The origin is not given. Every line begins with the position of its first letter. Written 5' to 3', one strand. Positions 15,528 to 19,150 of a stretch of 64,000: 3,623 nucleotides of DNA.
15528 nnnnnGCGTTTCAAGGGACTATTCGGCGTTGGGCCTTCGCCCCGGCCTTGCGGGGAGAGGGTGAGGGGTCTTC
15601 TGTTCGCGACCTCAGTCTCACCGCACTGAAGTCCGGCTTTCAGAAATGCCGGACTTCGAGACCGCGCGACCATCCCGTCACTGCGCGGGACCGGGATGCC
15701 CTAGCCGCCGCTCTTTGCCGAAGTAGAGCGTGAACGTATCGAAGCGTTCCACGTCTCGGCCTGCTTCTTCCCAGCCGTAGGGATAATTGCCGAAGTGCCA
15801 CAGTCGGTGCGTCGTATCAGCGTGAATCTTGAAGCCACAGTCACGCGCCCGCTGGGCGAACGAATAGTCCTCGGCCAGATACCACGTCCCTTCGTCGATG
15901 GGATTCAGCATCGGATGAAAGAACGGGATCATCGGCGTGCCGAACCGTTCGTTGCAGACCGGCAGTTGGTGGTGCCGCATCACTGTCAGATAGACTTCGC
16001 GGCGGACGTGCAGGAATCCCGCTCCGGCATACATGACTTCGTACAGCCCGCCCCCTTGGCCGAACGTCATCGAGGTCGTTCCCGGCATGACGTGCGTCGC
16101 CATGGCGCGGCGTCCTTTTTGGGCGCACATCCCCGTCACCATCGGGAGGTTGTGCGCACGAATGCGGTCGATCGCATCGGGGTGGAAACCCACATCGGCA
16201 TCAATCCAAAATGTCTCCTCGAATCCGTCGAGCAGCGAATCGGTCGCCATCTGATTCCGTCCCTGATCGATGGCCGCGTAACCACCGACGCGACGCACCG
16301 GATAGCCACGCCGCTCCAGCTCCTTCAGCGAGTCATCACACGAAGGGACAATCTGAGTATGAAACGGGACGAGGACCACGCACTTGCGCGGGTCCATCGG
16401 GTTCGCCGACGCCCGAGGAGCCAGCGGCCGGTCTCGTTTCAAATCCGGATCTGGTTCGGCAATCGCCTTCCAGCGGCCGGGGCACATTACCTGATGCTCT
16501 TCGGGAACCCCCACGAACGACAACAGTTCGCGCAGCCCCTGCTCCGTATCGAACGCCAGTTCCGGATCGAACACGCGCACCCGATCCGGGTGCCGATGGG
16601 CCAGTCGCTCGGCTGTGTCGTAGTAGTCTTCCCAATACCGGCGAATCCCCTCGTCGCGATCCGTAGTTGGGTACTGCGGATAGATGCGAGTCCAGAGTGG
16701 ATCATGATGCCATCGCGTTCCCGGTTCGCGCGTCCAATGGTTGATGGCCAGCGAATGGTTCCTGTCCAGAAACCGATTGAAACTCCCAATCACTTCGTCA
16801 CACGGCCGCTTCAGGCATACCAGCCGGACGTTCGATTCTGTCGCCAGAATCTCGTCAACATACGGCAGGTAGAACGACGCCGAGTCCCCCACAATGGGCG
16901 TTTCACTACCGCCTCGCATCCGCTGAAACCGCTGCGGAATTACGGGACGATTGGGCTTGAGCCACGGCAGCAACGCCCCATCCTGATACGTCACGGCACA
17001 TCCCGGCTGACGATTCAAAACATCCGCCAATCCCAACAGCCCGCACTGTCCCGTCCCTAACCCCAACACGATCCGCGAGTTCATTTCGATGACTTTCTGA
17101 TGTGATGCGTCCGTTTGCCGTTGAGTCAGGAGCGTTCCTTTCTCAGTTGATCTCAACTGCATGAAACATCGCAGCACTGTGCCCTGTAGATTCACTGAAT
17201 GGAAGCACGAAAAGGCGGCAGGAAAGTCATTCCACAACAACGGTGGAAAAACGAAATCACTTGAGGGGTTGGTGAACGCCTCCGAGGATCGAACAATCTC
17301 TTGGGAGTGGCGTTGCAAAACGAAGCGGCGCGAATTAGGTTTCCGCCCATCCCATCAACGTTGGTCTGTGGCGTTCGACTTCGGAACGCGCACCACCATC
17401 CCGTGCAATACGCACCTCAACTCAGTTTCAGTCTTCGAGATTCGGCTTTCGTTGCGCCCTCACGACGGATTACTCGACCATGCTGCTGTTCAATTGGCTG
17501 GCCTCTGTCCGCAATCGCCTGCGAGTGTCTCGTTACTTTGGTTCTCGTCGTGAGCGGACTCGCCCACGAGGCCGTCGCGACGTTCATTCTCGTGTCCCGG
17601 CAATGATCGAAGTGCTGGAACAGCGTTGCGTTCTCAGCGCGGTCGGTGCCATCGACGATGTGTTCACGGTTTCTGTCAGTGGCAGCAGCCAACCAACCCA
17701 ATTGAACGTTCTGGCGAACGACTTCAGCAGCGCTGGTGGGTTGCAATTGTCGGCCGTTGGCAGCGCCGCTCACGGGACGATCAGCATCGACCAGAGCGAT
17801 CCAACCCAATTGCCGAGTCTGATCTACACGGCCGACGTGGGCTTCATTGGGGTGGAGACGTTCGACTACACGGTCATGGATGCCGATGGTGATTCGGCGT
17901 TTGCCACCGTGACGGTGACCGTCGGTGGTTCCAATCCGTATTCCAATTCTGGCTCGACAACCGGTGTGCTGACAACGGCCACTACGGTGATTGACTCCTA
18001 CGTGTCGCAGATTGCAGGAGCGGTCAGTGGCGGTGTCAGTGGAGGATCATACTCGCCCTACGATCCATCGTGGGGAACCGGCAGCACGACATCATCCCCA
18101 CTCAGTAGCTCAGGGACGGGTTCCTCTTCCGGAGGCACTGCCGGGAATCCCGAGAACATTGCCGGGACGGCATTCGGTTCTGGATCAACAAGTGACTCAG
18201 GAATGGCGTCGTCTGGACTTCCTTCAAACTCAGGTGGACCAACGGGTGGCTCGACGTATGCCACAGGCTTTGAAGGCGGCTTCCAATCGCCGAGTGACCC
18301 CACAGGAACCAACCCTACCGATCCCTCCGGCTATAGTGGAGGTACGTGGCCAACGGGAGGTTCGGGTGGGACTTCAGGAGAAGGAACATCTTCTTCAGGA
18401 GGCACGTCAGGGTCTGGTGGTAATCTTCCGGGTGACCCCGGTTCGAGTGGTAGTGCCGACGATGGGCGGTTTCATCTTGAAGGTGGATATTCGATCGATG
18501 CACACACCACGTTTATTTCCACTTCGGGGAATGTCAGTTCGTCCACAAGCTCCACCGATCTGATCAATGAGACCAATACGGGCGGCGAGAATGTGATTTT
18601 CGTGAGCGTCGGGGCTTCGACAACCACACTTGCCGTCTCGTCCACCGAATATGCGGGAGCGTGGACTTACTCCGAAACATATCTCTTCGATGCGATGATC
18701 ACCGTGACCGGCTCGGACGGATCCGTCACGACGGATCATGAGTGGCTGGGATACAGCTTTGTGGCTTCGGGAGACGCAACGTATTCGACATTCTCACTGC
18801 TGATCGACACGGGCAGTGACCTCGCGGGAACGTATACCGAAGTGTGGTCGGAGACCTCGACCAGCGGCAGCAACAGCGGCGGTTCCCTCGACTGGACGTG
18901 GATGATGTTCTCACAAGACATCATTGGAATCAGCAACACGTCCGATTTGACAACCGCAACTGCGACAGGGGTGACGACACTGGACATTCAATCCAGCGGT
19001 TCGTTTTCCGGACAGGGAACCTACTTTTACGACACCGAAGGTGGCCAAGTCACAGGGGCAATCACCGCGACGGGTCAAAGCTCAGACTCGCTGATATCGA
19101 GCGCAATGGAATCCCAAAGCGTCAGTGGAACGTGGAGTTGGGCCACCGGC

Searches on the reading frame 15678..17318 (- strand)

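Call 34: search_protein_families(library=pfam, proteins=[window:15678-17318:-], max_evalue=0.01)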
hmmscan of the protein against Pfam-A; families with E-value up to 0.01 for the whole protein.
window:15678-17318:- (546 aa): 0 families

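Call 50: search_protein_families(library=ncbifam, proteins=[window:15678-17318:-], max_evalue=0.1)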
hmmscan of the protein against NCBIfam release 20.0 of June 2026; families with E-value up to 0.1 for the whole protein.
window:15678-17318:- (546 aa): 0 families

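Call 75: search_protein_families(library=pfam, proteins=[window:15678-17315:-], max_evalue=10)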
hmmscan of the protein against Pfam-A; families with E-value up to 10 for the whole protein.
window:15678-17315:- (545 aa): 2 families
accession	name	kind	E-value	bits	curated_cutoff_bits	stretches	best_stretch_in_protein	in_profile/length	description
PF17784.7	Sulfotransfer_4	-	0.011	16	22.8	1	152-272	80-200/215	Sulfotransferase domain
PF13506.12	Glyco_transf_21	-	0.011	15.7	21.7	1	479-502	126-149/174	Glycosyl transferase family 21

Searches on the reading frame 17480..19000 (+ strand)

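Call 34: search_protein_families(library=pfam, proteins=[window:17480-19000:+], max_evalue=0.01)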
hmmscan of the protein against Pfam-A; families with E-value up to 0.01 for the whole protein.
window:17480-19000:+ (507 aa): 1 family
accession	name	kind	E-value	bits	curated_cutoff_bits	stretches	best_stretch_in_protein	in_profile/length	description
PF17963.7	Big_9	-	6.5e-12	46.6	23.6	1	58-147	7-89/89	Bacterial Ig domain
